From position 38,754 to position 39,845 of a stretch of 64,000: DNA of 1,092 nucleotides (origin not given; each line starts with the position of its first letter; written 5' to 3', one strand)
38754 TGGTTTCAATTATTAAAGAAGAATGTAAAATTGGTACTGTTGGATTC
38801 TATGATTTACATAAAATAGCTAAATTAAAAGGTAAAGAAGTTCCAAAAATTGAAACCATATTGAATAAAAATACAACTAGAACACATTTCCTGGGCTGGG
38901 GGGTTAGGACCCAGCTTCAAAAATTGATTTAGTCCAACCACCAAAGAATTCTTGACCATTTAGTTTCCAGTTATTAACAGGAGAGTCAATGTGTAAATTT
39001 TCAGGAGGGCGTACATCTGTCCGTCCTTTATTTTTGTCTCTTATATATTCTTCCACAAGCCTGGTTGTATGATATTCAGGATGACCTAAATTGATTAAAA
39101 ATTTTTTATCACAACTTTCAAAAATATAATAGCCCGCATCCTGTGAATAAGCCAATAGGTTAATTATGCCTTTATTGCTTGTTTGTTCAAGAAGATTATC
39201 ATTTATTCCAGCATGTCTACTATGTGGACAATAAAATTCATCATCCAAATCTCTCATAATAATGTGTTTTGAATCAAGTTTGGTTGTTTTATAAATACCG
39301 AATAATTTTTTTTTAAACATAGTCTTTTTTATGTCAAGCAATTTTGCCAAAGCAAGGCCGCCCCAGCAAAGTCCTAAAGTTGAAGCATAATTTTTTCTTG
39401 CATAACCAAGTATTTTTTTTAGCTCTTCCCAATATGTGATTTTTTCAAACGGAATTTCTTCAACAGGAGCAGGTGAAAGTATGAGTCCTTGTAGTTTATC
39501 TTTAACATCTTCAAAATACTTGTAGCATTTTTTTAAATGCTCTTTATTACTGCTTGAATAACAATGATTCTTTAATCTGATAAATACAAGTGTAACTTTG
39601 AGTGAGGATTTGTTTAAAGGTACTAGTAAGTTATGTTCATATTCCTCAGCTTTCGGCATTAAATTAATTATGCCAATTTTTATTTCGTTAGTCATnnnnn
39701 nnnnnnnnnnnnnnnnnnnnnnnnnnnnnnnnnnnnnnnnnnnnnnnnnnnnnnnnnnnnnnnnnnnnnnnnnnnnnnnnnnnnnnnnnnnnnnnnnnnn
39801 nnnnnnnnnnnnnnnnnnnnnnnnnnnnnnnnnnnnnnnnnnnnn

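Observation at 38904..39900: Decayed methionine-biosynthesis operon: intact metA preceded by a gutted metY/metB remnant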

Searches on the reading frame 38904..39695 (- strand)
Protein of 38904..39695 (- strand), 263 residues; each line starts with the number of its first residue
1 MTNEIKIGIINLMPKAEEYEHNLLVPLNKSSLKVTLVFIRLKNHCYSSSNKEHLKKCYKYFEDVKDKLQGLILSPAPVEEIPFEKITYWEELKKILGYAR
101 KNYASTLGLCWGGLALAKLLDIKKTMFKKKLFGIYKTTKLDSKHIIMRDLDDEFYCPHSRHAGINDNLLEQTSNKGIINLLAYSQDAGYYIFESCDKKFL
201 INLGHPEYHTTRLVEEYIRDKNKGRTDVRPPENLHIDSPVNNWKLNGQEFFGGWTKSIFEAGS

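Call 4: search_protein_families(library=pfam, proteins=[window:38904-39695:-], max_evalue=1)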
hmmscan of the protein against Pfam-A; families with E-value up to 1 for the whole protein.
window:38904-39695:- (263 aa): 3 families
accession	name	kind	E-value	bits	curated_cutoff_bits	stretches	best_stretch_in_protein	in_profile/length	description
PF04204.22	HTS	-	4.5e-71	239.7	27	1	4-256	34-289/298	Homoserine O-succinyltransferase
PF24094.1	DEATH_SH3BP4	-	0.11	13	27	0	79-102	38-61/107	SH3BP4, DEATH domain-like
PF12995.12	DUF3879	-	0.25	11.4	27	1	147-223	51-124/181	Domain of unknown function, E. rectale Gene description (DUF3879)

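Call 8: find_homologous_proteins(query=window:38904-39695:-)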
Query window:38904-39695:- (263 aa): 505 proteins with E <= 0.001 among 1030 candidates; the best 120 are listed.
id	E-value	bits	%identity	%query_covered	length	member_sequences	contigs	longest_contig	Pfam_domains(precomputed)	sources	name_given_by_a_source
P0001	1.6e-177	607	100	100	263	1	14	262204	PF04204.23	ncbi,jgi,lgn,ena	-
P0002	4.8e-148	510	87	98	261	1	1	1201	PF04204.23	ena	-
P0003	5.6e-133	461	77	99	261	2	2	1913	PF04204.23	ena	-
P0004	2.9e-97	343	57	98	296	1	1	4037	PF04204.23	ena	-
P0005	8.3e-97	342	57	98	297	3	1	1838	PF04204.23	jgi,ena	-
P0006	3.8e-96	340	59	98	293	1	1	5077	PF04204.23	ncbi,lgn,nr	ncbi:MAG: homoserine O-succinyltransferase [Nanoarchaeota archaeon]|nr:homoserine O-succinyltransfer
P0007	1.4e-95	338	57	97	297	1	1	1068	PF04204.23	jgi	jgi:homoserine O-succinyltransferase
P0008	2.4e-95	337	55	98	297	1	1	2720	PF04204.23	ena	-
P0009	2.7e-95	337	56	98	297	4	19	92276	PF04204.23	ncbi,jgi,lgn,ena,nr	ncbi:MAG TPA: homoserine O-succinyltransferase [Chitinispirillaceae bacterium]|jgi:homoserine O-succ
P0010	1.5e-94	335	57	97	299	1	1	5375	PF04204.23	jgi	jgi:homoserine O-succinyltransferase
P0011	1.7e-94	334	57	98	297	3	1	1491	PF04204.23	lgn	-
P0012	2.3e-94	334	58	95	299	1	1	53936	PF04204.23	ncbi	ncbi:MAG: homoserine O-succinyltransferase [archaeon]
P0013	5.7e-94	333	57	99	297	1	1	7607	PF04204.23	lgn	-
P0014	6.6e-94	332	57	98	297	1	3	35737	PF04204.23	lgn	-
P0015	1.2e-93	332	56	98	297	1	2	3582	PF04204.23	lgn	-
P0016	1.5e-93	331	57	98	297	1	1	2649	PF04204.23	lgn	-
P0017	3.2e-93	330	54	98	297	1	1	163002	PF04204.23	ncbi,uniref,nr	ncbi:homoserine O-succinyltransferase [Chitinispirillales bacterium ANBcel5]|uniref:homoserine O-ace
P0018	8.2e-93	329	55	98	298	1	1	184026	PF04204.23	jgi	jgi:homoserine O-succinyltransferase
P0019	1.5e-92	328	55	98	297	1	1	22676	PF04204.23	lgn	-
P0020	1.8e-92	328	55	98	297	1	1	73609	PF04204.23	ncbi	-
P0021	1.8e-92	328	55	98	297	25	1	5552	PF04204.23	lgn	-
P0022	2.8e-92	327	55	98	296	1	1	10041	PF04204.23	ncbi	-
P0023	3.0e-92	327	56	98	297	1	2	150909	PF04204.23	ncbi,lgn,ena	-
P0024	4.5e-92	326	56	97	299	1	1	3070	PF04204.23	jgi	jgi:homoserine O-succinyltransferase/O-acetyltransferase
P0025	6.9e-92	326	53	97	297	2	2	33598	PF04204.23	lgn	-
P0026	7.0e-92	326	56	98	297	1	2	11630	PF04204.23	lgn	-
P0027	7.8e-92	326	54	97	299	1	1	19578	PF04204.23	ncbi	-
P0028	8.1e-92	326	53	98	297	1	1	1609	PF04204.23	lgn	-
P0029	1.1e-91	325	55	98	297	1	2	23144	PF04204.23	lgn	-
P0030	1.2e-91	325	55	98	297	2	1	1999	PF04204.23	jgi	jgi:homoserine O-succinyltransferase/O-acetyltransferase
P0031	1.8e-91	324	54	98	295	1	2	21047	PF04204.23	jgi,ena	-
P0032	3.3e-91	324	58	97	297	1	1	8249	PF04204.23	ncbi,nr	ncbi:homoserine O-succinyltransferase [Candidatus Woesearchaeota archaeon]|nr:homoserine O-succinylt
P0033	4.8e-91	323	56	97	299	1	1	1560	PF04204.23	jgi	jgi:homoserine O-succinyltransferase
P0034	5.3e-91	323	53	98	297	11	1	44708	PF04204.23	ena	-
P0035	1.3e-90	322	54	98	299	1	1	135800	PF04204.23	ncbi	-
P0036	1.6e-90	321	55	97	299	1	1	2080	PF04204.23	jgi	jgi:homoserine O-succinyltransferase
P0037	1.7e-90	321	55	98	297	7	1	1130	PF04204.23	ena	-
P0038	2.0e-90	321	57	97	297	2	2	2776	PF04204.23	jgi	jgi:homoserine O-succinyltransferase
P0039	2.7e-90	321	54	98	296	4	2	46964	PF04204.23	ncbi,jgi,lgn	-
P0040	2.8e-90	321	54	98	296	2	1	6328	PF04204.23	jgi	jgi:homoserine O-succinyltransferase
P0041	4.7e-90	320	54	98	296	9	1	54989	PF04204.23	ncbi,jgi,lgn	-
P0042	4.9e-90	320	53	98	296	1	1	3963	PF04204.23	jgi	jgi:homoserine O-succinyltransferase/O-acetyltransferase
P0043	5.8e-90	320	54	98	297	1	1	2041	PF04204.23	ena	-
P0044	7.1e-90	319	55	97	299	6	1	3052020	PF04204.23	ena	-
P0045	9.4e-90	319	53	97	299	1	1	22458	PF04204.23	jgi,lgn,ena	-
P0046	1.0e-89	319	53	98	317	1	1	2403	PF04204.23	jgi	jgi:homoserine O-succinyltransferase/O-acetyltransferase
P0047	1.4e-89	318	52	98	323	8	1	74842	PF04204.23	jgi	jgi:homoserine O-succinyltransferase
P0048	2.2e-89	318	54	98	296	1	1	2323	PF04204.23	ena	-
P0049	4.0e-89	317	54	97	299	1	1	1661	PF04204.23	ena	-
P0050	4.7e-89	317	55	97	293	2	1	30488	PF04204.23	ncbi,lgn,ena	-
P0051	5.3e-89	316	54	97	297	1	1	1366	PF04204.23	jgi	jgi:homoserine O-succinyltransferase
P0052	5.9e-89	316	53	98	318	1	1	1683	PF04204.23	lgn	-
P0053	7.3e-89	316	52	98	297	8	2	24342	PF04204.23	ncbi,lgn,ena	-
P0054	1.3e-88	315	53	97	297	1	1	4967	PF04204.23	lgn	-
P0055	1.4e-88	315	53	97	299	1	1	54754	PF04204.23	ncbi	-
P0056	1.7e-88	315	53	98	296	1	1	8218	PF04204.23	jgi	jgi:homoserine O-succinyltransferase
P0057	1.8e-88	315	54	98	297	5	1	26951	PF04204.23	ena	-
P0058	1.8e-88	315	53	98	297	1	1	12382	PF04204.23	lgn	-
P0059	2.0e-88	315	55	97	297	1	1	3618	PF04204.23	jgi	jgi:homoserine O-succinyltransferase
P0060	2.5e-88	314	53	97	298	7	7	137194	PF04204.23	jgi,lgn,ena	-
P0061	4.5e-88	313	53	98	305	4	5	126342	PF04204.23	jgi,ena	jgi:homoserine O-succinyltransferase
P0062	6.6e-88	313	54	98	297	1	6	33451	PF04204.23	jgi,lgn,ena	jgi:homoserine O-succinyltransferase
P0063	1.1e-87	312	53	98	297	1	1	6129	PF04204.23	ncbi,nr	ncbi:MAG: homoserine O-succinyltransferase [Chitinivibrionales bacterium]|nr:homoserine O-succinyltr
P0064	1.6e-87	312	52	98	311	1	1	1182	PF04204.23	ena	-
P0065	2.3e-87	311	53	98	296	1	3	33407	PF04204.23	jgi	jgi:homoserine O-succinyltransferase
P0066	2.3e-87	311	53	98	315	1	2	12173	PF04204.23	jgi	jgi:homoserine O-succinyltransferase/O-acetyltransferase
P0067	2.4e-87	311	54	98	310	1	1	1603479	PF04204.23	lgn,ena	-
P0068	3.1e-87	311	54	98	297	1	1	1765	PF04204.23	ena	-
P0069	3.2e-87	311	52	98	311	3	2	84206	PF04204.23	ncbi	-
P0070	4.1e-87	310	53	97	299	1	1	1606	PF04204.23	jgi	jgi:homoserine O-succinyltransferase/O-acetyltransferase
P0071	6.3e-87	310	54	98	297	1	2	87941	PF04204.23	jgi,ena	jgi:homoserine O-succinyltransferase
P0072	6.8e-87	309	52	97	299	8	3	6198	PF04204.23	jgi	jgi:homoserine O-succinyltransferase/O-acetyltransferase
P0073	6.9e-87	309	50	97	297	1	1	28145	PF04204.23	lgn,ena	-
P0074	7.7e-87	309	53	96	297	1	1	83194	PF04204.23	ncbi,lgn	-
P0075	8.4e-87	309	53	98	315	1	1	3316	PF04204.23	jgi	jgi:homoserine O-succinyltransferase/O-acetyltransferase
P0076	9.0e-87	309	52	98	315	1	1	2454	PF04204.23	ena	-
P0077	1.2e-86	309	54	98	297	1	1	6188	PF04204.23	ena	-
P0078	1.3e-86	309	55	89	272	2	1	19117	PF04204.23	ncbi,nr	ncbi:MAG: homoserine O-succinyltransferase, partial [Fibrobacter sp.]|nr:homoserine O-succinyltransf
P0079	2.2e-86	308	53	98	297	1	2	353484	PF04204.23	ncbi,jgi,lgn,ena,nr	ncbi:MAG TPA: homoserine O-succinyltransferase [Chitinivibrionales bacterium]|nr:homoserine O-succin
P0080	2.2e-86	308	52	98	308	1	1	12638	PF04204.23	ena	-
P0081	3.3e-86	307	52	97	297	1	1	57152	PF04204.23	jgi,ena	-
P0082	3.4e-86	307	52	97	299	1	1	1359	PF04204.23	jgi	jgi:homoserine O-succinyltransferase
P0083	4.3e-86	307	53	97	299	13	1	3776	PF04204.23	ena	-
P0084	5.2e-86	307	53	97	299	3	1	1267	PF04204.23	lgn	-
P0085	5.2e-86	307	52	98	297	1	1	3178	PF04204.23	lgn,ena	-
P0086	7.0e-86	306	52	98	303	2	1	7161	PF04204.23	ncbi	-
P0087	1.1e-85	306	52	97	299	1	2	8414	PF04204.23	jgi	-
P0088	1.5e-85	305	52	97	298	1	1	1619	PF04204.23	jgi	jgi:homoserine O-succinyltransferase/O-acetyltransferase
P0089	1.9e-85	305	53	97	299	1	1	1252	PF04204.23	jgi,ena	-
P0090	2.5e-85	304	52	97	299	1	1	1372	PF04204.23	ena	-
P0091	2.9e-85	304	52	97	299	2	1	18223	PF04204.23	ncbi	ncbi:MAG: homoserine O-succinyltransferase [Spirochaetota bacterium]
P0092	3.3e-85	304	52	98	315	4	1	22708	PF04204.23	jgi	jgi:homoserine O-succinyltransferase/O-acetyltransferase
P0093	3.8e-85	304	50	97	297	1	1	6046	PF04204.23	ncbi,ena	-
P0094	1.3e-84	302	52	96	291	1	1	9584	PF04204.23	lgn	-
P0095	2.3e-84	301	50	97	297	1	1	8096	PF04204.23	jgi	-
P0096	2.3e-84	301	52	97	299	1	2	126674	PF04204.23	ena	-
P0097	2.4e-84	301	50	98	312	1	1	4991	PF04204.23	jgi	jgi:homoserine O-succinyltransferase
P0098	2.5e-84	301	51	98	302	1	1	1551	PF04204.23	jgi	jgi:homoserine O-succinyltransferase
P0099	2.5e-84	301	50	98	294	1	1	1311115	PF04204.23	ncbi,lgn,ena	-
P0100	2.8e-84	301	51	98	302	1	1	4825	PF04204.23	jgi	jgi:homoserine O-succinyltransferase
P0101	3.1e-84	301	53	97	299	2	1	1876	PF04204.23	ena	-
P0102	4.3e-84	300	50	97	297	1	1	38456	PF04204.23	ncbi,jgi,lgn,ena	-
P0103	5.5e-84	300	51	98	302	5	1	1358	PF04204.23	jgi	jgi:homoserine O-succinyltransferase/O-acetyltransferase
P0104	9.6e-84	299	50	98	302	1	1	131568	PF04204.23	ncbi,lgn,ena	-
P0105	1.4e-83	299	53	97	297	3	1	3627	PF04204.23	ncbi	-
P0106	2.0e-83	298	50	98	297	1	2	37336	PF04204.23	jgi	-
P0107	2.0e-83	298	50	98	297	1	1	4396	PF04204.23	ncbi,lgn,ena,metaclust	metaclust:\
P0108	2.8e-83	298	53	94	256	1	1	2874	PF04204.23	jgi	jgi:homoserine O-succinyltransferase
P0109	5.4e-83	297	50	98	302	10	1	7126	PF04204.23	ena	-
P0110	6.1e-83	297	51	97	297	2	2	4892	PF04204.23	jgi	jgi:homoserine O-succinyltransferase/O-acetyltransferase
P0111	6.8e-83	296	50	98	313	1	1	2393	PF04204.23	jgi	jgi:homoserine O-succinyltransferase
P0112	1.1e-82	296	53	97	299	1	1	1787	PF04204.23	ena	-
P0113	1.6e-82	295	50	98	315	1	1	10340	PF04204.23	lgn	-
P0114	2.7e-82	294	52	97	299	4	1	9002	PF04204.23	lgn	-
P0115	4.4e-82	294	48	97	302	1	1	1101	PF04204.23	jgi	jgi:homoserine O-succinyltransferase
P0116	5.2e-82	293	51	97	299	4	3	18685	PF04204.23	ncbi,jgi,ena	-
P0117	5.8e-82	293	51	98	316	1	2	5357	PF04204.23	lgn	-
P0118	8.7e-82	293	50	97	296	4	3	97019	PF04204.23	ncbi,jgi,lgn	jgi:homoserine O-succinyltransferase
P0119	1.1e-81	292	48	97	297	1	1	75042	PF04204.23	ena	-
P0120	1.4e-81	292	53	97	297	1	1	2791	PF04204.23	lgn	-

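Call 9: find_encoding_contigs(protein=window:38904-39695:-, flank=6000)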
Protein window:38904-39695:- (263 aa): 23 contigs read that carry it; 4 places shown.
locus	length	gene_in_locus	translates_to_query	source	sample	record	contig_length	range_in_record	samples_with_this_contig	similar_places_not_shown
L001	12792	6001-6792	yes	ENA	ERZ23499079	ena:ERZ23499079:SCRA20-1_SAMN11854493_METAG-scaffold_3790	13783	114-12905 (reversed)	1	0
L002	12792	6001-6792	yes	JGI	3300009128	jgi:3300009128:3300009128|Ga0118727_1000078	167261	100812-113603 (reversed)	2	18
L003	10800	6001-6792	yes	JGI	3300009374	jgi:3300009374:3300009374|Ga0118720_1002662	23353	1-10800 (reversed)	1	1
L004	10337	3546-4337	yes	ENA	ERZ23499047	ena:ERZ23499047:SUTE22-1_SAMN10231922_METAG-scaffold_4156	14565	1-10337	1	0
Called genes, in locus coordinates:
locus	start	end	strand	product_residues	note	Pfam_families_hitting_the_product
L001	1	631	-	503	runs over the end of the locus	?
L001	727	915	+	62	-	-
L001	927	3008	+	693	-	PF02933:CDC48_2, PF05496:RuvB_N (weak), PF13191:AAA_16 (weak), PF00004:AAA, PF07724:AAA_2 (weak), PF17862:AAA_lid_3, PF00004:AAA, PF17862:AAA_lid_3, +29 more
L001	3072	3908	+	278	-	PF01261:AP_endonuc_2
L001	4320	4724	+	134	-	-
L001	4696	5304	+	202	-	PF14528:LAGLIDADG_3 (faint)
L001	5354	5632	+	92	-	PF00736:EF1_GNE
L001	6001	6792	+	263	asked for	PF04204:HTS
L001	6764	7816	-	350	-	PF02005:TRM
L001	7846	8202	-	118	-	-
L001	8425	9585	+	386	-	-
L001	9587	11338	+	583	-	PF00009:GTP_EFTU, PF01926:MMR_HSR1 (weak), PF03029:ATP_bind_1 (weak), PF03144:GTP_EFTU_D2 (faint), PF11987:IF-2, PF14578:GTP_EFTU_D4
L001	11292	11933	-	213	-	-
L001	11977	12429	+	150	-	PF13636:Methyltranf_PUA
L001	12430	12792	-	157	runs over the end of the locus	?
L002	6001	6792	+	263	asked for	PF04204:HTS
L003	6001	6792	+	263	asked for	PF04204:HTS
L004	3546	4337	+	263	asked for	PF04204:HTS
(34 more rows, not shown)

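Call 12: find_encoding_contigs(protein=P0003, flank=5000, max_places=4)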
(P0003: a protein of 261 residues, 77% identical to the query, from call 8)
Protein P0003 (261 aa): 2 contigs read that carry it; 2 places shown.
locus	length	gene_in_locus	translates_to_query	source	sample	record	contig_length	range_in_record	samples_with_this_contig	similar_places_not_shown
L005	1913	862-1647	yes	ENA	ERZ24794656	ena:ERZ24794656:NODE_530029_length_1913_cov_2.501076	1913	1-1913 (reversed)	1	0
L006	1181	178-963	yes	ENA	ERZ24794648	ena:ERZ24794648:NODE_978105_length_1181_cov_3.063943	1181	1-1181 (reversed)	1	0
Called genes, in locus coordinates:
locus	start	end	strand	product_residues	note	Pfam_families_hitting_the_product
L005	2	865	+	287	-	?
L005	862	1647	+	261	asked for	PF04204:HTS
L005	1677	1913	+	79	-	?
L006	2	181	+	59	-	?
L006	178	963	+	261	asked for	PF04204:HTS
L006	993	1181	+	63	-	?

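Call 13: find_encoding_contigs(protein=P0002, flank=5000, max_places=4)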
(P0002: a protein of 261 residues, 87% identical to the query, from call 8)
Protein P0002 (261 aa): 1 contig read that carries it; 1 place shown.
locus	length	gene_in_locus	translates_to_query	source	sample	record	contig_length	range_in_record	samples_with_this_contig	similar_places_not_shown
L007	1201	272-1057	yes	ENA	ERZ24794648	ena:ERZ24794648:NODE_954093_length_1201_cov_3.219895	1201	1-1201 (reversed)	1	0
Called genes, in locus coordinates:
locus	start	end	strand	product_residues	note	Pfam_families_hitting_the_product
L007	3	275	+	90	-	?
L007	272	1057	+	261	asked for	PF04204:HTS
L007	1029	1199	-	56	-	?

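Call 14: find_encoding_contigs(protein=P0006, flank=5000, max_places=3)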
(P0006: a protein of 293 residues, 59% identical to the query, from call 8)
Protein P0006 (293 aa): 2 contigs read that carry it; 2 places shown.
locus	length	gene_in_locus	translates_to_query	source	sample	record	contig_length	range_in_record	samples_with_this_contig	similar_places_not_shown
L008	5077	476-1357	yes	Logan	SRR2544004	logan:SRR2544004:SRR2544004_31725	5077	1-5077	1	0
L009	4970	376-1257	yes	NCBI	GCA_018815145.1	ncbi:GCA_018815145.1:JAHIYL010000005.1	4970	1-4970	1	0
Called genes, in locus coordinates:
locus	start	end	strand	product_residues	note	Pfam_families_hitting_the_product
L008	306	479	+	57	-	-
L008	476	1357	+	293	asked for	PF04204:HTS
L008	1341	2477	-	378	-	PF02005:TRM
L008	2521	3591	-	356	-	PF00696:AA_kinase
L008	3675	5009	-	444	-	PF03951:Gln-synt_N, PF00120:Gln-synt_C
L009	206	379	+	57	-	-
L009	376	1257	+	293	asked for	PF04204:HTS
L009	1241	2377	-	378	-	PF02005:TRM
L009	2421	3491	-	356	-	PF00696:AA_kinase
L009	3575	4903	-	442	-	PF03951:Gln-synt_N, PF00120:Gln-synt_C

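Call 15: find_encoding_contigs(protein=P0012, flank=6000, max_places=3)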
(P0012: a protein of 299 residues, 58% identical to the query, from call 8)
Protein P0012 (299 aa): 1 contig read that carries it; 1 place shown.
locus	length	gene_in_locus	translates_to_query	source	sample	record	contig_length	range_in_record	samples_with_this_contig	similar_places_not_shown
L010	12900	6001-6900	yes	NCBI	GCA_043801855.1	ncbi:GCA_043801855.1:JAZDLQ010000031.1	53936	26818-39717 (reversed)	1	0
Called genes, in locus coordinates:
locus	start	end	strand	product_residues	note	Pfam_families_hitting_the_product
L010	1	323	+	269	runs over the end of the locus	PF01734:Patatin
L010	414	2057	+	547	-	PF06418:CTP_synth_N, PF00117:GATase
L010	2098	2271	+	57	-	PF07754:Ribosomal_aS21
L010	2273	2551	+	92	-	PF00736:EF1_GNE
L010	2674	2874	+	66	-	PF14076:DUF4258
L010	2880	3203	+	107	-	PF04014:MazE_antitoxin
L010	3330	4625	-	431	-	PF00919:UPF0004, PF04055:Radical_SAM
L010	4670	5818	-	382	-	PF02005:TRM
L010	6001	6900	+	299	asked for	PF04204:HTS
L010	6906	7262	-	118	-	-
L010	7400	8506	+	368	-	PF13623:SurA_N_2, PF13624:SurA_N_3, PF09312:SurA_N, PF13145:Rotamase_2, PF13616:Rotamase_3, PF00639:Rotamase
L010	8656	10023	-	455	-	PF01751:Toprim (weak), PF13155:Toprim_2 (weak), PF13662:Toprim_4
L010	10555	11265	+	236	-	PF01255:Prenyltransf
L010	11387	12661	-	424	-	PF13173:AAA_14, PF13635:DUF4143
